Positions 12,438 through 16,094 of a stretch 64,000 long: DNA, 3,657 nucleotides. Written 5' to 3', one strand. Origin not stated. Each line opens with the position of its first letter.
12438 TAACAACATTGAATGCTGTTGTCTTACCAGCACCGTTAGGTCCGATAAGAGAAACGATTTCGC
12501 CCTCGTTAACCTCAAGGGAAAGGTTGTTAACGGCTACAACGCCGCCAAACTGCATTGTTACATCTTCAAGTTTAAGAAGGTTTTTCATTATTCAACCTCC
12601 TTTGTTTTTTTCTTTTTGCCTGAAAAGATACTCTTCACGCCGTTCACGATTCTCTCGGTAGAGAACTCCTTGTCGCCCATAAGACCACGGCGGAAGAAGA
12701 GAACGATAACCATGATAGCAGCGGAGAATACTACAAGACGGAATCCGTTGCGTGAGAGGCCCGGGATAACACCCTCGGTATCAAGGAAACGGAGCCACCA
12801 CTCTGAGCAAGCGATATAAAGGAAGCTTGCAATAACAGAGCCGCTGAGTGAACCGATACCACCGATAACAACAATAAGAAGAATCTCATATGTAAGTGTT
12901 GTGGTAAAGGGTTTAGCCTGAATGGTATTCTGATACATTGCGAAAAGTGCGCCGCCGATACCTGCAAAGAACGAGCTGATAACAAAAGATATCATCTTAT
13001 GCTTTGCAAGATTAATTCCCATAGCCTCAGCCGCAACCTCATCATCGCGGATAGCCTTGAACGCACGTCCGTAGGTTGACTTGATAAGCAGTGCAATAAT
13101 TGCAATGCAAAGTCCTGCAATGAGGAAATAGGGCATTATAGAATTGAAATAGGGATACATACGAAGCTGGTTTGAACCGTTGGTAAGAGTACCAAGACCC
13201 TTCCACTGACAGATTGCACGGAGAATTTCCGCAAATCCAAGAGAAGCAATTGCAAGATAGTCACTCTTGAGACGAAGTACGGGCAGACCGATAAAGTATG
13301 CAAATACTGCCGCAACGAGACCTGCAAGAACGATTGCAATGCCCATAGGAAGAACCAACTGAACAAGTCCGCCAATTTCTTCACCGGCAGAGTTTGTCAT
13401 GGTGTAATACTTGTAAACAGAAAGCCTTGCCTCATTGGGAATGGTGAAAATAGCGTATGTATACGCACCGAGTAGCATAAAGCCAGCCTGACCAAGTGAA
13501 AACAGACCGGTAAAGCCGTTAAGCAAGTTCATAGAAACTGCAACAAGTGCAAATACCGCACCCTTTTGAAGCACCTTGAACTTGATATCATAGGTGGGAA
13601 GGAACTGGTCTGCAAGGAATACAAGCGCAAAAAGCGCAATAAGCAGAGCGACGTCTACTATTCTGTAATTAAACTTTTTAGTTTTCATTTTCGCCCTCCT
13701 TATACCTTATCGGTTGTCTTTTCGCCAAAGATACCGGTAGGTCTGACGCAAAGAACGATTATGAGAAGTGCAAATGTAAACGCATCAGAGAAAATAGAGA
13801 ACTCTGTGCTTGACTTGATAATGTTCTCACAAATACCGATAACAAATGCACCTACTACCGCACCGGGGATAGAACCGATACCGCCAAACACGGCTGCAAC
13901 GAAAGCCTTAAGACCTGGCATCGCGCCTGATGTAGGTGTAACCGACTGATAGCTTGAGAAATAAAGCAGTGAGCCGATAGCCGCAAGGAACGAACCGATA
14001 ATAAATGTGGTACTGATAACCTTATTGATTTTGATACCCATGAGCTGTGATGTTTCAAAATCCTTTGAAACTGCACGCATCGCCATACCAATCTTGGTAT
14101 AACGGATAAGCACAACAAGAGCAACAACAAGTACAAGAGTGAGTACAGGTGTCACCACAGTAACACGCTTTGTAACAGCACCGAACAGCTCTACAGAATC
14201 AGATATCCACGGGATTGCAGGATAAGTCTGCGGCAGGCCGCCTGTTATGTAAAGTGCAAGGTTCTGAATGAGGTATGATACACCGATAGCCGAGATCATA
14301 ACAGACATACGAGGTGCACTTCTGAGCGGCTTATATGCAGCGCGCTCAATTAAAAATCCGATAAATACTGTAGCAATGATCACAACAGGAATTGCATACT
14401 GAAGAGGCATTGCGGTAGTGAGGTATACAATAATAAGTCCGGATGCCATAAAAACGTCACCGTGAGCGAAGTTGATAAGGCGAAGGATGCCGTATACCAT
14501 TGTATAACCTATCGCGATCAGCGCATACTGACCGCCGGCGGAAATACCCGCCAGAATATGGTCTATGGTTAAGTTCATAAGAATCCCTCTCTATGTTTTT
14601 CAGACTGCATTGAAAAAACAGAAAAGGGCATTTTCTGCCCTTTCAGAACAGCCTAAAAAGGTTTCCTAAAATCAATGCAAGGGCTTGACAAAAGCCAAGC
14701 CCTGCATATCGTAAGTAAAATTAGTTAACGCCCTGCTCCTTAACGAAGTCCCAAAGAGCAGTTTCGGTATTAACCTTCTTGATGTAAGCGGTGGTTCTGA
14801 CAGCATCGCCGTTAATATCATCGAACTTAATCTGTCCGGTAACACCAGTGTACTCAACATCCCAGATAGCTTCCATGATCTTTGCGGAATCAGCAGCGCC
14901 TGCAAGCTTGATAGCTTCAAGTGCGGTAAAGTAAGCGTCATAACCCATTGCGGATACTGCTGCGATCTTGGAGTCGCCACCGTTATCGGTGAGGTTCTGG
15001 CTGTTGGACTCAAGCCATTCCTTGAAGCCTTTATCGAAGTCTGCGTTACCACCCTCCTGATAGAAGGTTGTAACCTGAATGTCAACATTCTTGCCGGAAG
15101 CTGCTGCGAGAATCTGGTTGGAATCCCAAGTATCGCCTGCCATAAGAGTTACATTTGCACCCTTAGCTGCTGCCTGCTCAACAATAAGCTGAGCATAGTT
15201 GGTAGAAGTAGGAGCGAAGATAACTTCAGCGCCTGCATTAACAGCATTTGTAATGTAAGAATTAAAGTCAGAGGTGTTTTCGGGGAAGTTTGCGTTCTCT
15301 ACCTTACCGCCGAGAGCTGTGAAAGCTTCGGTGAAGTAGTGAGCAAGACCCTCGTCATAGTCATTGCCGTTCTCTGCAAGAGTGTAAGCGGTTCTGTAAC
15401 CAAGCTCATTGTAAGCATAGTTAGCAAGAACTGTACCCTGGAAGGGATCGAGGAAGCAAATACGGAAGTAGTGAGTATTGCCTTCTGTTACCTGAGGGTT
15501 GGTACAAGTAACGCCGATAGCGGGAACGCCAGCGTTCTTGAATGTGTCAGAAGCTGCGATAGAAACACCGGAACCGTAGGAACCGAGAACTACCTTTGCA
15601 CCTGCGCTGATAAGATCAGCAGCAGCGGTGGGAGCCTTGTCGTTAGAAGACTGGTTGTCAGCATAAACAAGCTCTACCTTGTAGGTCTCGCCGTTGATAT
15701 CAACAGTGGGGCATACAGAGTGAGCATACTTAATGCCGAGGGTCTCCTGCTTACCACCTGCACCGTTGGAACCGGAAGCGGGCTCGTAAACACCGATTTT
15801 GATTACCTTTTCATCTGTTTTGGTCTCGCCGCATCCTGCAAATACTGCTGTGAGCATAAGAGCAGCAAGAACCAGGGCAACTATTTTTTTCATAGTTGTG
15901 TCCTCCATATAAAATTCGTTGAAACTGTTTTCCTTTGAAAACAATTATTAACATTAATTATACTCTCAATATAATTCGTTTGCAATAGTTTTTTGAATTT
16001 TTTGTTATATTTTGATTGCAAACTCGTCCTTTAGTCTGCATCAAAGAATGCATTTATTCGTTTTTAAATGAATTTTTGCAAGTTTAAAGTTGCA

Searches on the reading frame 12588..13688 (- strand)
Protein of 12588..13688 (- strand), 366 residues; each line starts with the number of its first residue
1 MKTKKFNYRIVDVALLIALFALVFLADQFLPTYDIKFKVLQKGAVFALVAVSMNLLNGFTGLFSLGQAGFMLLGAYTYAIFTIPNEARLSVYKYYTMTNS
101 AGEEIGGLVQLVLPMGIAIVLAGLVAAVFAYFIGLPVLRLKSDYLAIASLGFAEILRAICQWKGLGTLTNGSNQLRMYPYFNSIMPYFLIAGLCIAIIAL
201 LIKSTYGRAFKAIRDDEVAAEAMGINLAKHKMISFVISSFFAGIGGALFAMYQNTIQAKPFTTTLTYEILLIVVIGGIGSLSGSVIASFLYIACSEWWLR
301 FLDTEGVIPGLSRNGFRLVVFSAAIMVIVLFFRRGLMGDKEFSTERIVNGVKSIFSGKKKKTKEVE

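Call 69: search_protein_families(library=pfam, proteins=[window:12588-13688:-], max_evalue=0.1)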
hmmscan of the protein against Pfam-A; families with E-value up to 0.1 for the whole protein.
window:12588-13688:- (366 aa): 2 families
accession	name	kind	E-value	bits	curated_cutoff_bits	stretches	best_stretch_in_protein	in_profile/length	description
PF02653.21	BPD_transp_2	-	1.9e-44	152.3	26.8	1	38-329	4-268/269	Branched-chain amino acid transport system / permease component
PF09933.14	DUF2165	-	0.014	15.9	24.9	1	187-274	64-154/157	Predicted small integral membrane protein (DUF2165)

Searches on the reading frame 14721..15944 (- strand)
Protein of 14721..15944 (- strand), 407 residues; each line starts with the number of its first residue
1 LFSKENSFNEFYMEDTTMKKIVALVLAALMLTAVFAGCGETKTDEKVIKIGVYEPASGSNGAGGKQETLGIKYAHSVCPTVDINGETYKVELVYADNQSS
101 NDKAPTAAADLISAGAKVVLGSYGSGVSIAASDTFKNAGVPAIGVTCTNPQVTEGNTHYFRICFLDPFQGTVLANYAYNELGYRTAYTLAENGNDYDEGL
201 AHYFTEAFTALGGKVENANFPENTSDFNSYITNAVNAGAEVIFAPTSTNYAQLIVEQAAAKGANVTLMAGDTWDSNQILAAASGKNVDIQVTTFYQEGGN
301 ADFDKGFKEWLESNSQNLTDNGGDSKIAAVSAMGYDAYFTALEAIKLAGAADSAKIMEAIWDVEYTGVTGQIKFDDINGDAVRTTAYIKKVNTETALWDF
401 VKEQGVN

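Call 69: search_protein_families(library=pfam, proteins=[window:14721-15944:-], max_evalue=0.1)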
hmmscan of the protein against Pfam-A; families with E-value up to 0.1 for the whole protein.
window:14721-15944:- (407 aa): 4 families
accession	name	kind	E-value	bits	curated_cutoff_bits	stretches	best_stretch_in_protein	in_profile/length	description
PF13458.12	Peripla_BP_6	-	4.7e-35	122.3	31.7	1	48-391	2-338/343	Periplasmic binding protein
PF01094.35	ANF_receptor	-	1.6e-25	90.4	25.4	1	87-392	22-351/353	Receptor family ligand binding region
PF13433.12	Peripla_BP_5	-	0.0041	16.7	27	0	314-392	267-337/363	Periplasmic binding protein domain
PF19629.4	DUF6133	-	0.076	13.6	27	0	9-41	17-48/65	Family of unknown function (DUF6133)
